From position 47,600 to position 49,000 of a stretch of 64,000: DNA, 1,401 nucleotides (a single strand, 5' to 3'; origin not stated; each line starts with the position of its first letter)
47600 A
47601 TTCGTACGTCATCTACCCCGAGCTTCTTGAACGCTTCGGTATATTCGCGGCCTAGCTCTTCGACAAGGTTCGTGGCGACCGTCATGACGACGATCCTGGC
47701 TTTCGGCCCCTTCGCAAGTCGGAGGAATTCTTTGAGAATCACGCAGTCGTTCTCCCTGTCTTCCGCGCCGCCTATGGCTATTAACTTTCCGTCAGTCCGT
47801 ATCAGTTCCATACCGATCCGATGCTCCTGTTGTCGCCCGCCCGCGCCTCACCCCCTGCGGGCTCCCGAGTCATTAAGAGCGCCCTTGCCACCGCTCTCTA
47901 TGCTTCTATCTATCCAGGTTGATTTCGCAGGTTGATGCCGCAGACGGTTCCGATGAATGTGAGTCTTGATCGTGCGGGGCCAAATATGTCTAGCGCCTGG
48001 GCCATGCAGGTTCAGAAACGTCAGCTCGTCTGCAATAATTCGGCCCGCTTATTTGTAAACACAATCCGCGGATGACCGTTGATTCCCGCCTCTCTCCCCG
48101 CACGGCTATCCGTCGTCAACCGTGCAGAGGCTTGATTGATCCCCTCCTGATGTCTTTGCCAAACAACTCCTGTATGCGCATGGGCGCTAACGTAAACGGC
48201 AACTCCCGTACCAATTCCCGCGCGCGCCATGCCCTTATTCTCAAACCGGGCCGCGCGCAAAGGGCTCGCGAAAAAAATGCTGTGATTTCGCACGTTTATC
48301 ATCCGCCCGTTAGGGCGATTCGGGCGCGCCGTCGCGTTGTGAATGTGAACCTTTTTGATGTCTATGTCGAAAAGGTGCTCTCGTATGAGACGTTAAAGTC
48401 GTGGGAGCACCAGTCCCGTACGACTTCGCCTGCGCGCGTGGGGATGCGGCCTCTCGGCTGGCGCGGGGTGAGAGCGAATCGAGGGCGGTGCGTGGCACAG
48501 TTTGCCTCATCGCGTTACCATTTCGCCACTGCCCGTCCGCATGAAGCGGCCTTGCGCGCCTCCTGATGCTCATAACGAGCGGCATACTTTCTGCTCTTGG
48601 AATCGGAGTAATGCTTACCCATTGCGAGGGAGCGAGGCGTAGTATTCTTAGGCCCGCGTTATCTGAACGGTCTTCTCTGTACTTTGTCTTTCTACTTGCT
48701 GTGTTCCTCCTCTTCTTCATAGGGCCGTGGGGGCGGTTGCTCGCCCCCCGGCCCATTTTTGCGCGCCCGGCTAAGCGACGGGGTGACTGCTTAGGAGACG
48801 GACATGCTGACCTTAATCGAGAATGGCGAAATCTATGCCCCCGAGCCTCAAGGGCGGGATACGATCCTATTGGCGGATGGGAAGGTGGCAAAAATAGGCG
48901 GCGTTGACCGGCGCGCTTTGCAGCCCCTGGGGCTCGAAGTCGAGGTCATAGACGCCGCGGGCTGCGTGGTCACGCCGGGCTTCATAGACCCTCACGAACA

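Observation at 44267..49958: Cyanophycin synthesis and degradation locus (cphB-cphA, divergent iadA) in a non-cyanobacterial high-GC genome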

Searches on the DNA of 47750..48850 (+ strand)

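Call 24: search_rna_families(source=window, start=47750, end=48850, threshold=evalue, max_evalue=1)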
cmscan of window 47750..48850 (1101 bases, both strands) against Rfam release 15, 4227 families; matches with E-value up to 1: 0.
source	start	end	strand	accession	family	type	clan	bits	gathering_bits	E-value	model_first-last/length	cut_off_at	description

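Call 87: build_rna_model(alignment_id=A6)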
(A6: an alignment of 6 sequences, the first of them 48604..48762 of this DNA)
Model R1 built from alignment A6 (6 sequences, 161 columns); structure: RNAalifold consensus.
model positions 159; base pairs 32; branch points 2; effective number of sequences 1.63; information 0.59 bits per position. Calibrated on 0.2 Mb of random sequence (short: E-values are rough).
structure used (alignment columns):
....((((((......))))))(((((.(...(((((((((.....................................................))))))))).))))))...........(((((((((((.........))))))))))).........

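Call 89: search_with_rna_model(model_id=R1, sources=[window, L001, L002, L003, L004, L005, L006, L007, L008, L009, L010, L011, L012, L013, L014, L015, L016, L021, L022, L032, L057, L064, L081, L082, L083, L084, L085, L086, L087, L088, L089, L090, L091, L092, L093, L094, L095, L096, L097, L098, L099, L100, L101, L102, L103, L104, L105, L106, L107, L108, L109, L110, L111, L112, L113, L114, L115, L116, L117, L118, L119, L120, L121, L122, L123, L124, L125, L126, L127, L128, L129, L130, L131, L132, L133, L134, L135, L136, L137, L138, L139, L140, L141, L142, L143, L144, L145, L146, L147, L148, L149, L150, L151, L152, L153, L154, L155, L156, L157, L158], max_evalue=10)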
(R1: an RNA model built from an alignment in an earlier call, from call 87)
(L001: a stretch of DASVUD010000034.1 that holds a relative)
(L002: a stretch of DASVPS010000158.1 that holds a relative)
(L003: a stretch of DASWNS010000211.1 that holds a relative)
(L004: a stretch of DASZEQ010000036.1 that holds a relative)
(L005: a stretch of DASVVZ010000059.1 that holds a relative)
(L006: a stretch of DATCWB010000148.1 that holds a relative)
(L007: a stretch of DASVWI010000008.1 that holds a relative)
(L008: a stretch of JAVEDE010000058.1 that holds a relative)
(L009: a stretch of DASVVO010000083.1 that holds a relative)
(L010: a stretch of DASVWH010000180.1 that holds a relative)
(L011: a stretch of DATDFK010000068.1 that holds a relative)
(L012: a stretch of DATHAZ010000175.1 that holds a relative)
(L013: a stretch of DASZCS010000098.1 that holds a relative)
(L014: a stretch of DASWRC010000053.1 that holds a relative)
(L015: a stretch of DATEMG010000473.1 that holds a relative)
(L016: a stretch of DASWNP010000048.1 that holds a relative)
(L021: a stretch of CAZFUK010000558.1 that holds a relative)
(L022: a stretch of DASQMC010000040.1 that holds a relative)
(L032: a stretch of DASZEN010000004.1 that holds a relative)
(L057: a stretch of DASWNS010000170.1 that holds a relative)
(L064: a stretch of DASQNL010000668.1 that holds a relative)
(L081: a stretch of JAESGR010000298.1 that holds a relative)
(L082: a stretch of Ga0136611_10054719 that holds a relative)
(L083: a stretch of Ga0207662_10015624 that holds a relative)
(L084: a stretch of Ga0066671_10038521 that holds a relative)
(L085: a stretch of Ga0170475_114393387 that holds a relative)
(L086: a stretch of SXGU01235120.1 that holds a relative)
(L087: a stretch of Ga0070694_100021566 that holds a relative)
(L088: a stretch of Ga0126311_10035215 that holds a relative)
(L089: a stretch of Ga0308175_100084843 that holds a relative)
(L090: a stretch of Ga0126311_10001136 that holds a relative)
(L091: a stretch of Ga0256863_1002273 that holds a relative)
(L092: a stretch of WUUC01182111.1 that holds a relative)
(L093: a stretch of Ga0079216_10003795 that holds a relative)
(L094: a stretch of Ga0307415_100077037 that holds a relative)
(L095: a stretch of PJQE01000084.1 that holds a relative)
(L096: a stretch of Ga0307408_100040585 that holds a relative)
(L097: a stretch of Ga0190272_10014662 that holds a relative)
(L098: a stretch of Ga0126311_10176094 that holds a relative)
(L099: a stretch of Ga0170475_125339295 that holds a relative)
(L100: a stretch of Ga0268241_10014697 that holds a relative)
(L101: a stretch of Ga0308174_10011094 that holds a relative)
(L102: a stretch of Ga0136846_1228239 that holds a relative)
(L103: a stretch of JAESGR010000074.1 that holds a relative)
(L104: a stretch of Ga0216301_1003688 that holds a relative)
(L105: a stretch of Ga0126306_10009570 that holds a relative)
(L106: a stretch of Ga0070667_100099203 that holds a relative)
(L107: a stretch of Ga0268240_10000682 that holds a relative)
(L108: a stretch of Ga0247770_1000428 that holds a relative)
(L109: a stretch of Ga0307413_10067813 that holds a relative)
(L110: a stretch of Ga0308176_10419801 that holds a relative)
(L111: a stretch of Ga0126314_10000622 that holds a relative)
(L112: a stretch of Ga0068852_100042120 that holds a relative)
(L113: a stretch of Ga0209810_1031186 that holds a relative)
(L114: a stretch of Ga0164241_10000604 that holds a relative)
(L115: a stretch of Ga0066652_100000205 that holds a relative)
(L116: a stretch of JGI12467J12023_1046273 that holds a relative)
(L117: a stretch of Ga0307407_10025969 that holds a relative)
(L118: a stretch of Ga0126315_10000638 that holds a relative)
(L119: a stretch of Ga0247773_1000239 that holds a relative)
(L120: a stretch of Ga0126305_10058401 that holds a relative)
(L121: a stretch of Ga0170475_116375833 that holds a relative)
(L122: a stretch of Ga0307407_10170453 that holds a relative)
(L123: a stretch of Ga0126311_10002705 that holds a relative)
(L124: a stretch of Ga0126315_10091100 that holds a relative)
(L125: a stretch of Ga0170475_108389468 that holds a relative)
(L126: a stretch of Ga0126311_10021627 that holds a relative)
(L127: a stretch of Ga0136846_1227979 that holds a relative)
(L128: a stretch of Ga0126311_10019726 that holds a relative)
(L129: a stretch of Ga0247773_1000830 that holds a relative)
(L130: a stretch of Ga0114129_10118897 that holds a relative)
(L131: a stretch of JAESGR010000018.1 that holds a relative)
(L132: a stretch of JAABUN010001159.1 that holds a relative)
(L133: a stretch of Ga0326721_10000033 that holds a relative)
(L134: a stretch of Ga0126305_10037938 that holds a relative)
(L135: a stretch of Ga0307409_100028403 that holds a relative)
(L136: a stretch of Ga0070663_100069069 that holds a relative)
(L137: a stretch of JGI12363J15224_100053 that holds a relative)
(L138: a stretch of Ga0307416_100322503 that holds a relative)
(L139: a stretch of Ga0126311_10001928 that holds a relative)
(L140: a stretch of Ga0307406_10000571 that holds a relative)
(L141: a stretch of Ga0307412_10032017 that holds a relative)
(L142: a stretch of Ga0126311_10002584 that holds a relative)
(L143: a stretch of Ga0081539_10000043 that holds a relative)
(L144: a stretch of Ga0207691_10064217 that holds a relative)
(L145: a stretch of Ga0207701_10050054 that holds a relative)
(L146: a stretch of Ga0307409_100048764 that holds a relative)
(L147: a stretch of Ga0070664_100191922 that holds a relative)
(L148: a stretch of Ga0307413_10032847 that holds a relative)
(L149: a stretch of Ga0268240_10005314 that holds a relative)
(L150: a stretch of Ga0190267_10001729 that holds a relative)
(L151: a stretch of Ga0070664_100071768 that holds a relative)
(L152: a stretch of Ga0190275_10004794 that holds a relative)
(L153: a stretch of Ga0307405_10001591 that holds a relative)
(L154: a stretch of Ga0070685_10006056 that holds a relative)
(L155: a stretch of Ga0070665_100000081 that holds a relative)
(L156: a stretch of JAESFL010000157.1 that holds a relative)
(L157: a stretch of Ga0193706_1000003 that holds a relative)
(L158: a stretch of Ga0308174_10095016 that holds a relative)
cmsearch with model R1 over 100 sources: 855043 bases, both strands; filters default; matches with E-value up to 10: 3.
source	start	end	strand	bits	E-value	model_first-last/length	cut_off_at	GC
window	48604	48762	+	172.3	2.7e-38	1-159/159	no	0.55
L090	9168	9204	-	13.7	1.4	112-150/159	no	0.57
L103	12216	12298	+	10.2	9.1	1-159/159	no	0.28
